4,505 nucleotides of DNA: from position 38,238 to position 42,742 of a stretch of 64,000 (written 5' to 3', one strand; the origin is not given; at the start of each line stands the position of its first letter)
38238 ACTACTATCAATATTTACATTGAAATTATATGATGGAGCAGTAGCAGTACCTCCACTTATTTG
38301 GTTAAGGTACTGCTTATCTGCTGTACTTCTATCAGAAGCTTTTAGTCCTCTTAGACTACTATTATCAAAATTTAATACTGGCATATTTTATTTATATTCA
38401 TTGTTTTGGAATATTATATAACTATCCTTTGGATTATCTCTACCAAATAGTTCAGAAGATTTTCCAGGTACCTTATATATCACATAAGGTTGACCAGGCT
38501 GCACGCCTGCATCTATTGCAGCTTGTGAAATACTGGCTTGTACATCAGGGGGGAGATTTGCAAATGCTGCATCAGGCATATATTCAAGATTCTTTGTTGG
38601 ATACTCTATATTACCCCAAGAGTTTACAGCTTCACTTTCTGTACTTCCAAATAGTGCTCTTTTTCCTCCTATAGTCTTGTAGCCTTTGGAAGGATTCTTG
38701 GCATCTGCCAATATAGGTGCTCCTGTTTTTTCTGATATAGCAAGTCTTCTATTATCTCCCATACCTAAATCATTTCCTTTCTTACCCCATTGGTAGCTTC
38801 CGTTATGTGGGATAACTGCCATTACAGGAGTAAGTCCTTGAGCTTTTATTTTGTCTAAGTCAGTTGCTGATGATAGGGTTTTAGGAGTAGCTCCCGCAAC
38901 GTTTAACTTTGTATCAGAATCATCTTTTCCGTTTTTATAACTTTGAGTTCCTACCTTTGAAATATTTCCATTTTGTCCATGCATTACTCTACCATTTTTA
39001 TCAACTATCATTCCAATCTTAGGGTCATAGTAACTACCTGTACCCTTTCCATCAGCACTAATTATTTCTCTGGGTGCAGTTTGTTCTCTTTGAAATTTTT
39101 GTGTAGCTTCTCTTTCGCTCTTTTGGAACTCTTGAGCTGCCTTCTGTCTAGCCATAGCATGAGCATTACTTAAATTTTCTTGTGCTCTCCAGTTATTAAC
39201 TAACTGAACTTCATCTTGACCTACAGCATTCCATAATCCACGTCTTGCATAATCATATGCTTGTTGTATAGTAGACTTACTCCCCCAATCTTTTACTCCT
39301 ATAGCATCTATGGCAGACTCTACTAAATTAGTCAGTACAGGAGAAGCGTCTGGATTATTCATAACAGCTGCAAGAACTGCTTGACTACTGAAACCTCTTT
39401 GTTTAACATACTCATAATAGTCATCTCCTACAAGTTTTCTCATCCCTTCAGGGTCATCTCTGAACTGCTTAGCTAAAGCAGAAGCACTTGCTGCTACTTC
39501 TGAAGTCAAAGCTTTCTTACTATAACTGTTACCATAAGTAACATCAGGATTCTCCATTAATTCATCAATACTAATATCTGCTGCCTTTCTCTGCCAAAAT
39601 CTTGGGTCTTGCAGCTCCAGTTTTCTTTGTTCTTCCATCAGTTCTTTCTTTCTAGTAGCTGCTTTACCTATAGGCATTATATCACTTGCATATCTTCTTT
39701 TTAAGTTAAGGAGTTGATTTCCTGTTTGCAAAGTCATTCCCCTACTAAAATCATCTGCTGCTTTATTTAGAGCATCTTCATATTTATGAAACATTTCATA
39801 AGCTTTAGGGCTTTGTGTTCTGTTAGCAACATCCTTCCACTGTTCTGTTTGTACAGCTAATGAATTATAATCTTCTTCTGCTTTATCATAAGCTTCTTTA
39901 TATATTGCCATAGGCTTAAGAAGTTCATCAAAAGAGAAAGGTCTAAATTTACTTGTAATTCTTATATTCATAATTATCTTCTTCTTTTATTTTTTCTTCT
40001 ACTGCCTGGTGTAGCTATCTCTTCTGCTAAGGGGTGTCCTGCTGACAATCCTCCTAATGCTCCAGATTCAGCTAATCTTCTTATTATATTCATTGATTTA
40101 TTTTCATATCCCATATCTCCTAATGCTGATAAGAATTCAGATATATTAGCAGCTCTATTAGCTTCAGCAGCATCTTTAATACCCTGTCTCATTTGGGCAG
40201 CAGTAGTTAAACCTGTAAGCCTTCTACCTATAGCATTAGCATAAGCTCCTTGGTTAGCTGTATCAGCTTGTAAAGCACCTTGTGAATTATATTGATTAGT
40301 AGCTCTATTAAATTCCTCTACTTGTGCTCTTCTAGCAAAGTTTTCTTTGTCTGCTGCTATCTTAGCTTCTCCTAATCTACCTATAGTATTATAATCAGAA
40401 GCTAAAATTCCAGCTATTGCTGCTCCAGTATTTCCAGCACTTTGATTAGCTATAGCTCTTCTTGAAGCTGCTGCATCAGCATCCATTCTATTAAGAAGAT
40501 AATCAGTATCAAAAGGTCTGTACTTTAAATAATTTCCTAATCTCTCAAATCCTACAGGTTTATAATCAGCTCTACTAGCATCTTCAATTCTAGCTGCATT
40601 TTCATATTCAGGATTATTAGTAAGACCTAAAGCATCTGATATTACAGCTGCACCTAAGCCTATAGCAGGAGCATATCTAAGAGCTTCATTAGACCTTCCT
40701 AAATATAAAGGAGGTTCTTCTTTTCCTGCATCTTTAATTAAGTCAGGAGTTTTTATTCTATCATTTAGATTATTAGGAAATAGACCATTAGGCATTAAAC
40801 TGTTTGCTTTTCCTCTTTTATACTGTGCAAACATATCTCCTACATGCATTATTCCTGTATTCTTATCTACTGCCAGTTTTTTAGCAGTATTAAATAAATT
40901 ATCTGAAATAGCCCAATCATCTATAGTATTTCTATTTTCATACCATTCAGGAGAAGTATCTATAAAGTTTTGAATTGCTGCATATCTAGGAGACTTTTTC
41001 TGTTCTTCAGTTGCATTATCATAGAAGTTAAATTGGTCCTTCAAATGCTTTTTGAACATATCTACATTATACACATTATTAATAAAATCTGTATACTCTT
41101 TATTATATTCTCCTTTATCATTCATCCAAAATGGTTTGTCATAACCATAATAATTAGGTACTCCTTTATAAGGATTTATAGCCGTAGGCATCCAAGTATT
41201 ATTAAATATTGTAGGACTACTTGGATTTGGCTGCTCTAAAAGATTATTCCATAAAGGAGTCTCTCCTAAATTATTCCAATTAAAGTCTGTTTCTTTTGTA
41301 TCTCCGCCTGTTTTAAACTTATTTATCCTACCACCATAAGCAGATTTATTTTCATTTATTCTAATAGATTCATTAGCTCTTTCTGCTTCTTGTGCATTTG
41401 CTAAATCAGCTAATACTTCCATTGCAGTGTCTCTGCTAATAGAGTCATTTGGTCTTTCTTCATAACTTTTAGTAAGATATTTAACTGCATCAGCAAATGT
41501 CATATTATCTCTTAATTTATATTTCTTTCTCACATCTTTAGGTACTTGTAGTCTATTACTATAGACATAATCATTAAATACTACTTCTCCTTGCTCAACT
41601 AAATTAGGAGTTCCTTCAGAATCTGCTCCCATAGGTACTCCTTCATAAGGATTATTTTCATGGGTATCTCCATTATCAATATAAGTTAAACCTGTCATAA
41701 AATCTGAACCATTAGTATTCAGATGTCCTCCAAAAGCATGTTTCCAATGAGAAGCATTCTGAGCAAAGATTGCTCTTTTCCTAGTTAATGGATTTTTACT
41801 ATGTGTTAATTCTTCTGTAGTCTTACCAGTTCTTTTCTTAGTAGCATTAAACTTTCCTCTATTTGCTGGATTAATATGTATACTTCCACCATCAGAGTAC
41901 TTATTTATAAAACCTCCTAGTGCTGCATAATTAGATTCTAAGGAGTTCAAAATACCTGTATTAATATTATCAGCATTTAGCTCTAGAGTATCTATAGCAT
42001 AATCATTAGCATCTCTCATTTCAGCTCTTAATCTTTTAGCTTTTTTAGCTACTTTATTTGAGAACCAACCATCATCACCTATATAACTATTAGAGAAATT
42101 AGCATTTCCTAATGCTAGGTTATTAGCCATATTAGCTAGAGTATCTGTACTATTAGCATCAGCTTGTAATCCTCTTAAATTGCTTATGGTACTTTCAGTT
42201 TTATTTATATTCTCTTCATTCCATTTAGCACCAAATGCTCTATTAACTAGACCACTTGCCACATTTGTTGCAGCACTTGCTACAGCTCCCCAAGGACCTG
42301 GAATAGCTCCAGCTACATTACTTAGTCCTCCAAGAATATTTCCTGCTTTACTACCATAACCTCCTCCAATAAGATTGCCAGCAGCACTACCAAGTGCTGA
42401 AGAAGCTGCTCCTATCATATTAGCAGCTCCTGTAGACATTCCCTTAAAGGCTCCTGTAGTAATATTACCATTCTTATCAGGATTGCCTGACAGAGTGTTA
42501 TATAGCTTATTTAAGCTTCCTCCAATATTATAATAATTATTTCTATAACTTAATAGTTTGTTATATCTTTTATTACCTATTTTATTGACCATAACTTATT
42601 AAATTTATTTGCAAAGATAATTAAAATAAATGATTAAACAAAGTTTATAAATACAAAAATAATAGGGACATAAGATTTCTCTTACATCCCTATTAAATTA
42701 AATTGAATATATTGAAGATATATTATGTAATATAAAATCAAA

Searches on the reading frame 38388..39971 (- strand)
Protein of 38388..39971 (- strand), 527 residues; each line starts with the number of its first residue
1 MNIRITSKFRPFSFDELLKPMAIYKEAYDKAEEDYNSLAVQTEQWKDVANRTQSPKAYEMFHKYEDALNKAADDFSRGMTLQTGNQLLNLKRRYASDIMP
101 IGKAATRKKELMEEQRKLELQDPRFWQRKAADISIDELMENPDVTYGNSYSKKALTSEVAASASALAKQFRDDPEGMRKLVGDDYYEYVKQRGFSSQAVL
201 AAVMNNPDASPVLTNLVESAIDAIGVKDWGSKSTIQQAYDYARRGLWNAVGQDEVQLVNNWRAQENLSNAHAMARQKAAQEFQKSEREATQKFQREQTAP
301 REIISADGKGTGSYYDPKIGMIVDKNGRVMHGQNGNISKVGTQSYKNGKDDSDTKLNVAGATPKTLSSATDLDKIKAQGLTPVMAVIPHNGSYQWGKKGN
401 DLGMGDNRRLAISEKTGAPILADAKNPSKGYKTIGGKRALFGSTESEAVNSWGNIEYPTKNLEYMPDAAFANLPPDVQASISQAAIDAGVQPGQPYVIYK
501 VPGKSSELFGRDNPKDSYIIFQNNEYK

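Call 5: search_protein_families(library=pfam, proteins=[window:38388-39971:-], max_evalue=0.1)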
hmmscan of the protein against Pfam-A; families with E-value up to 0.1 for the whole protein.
window:38388-39971:- (527 aa): 1 family
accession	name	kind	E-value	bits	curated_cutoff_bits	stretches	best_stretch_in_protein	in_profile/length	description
PF25712.1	crAss_CARGO2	-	1.3e-82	278.9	27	1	5-299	8-303/544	Crassvirus Cargo protein 2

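Call 6: search_protein_families(library=phrogs, proteins=[window:38388-39971:-], max_evalue=0.001)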
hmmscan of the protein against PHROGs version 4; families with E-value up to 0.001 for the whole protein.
window:38388-39971:- (527 aa): 0 families

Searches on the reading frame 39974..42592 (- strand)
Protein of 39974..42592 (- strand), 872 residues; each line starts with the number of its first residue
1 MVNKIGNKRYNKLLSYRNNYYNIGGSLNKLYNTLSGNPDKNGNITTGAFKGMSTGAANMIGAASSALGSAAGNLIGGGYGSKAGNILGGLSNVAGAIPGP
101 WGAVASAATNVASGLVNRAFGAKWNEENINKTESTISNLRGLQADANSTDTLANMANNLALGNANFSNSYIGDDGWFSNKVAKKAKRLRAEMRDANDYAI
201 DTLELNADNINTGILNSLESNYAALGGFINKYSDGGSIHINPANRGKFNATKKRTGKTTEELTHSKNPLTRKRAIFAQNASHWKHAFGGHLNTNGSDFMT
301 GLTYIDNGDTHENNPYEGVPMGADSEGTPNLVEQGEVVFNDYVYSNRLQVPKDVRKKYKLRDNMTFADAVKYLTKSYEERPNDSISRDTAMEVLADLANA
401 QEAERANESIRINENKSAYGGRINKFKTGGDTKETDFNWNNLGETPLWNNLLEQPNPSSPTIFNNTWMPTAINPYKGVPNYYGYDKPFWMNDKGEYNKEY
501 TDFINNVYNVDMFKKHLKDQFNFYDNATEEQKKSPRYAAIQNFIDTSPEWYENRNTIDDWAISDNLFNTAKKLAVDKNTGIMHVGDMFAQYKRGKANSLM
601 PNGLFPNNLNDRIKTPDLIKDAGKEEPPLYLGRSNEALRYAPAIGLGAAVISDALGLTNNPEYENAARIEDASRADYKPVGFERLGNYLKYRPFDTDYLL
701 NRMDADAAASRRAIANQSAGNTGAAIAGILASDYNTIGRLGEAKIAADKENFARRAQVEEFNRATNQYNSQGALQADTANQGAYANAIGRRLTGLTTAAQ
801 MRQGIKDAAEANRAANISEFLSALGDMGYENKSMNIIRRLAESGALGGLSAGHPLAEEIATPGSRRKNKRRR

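Call 5: search_protein_families(library=pfam, proteins=[window:39974-42592:-], max_evalue=0.1)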
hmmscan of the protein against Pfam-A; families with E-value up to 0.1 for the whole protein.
window:39974-42592:- (872 aa): 1 family
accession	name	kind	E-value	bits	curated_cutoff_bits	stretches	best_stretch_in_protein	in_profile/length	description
PF25725.1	crAss_CARG1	-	2e-50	170.8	27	1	285-416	1-131/133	Crassvirus cargo protein 1 domain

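Call 6: search_protein_families(library=phrogs, proteins=[window:39974-42592:-], max_evalue=0.001)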
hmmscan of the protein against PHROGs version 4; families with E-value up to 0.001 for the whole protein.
window:39974-42592:- (872 aa): 0 families
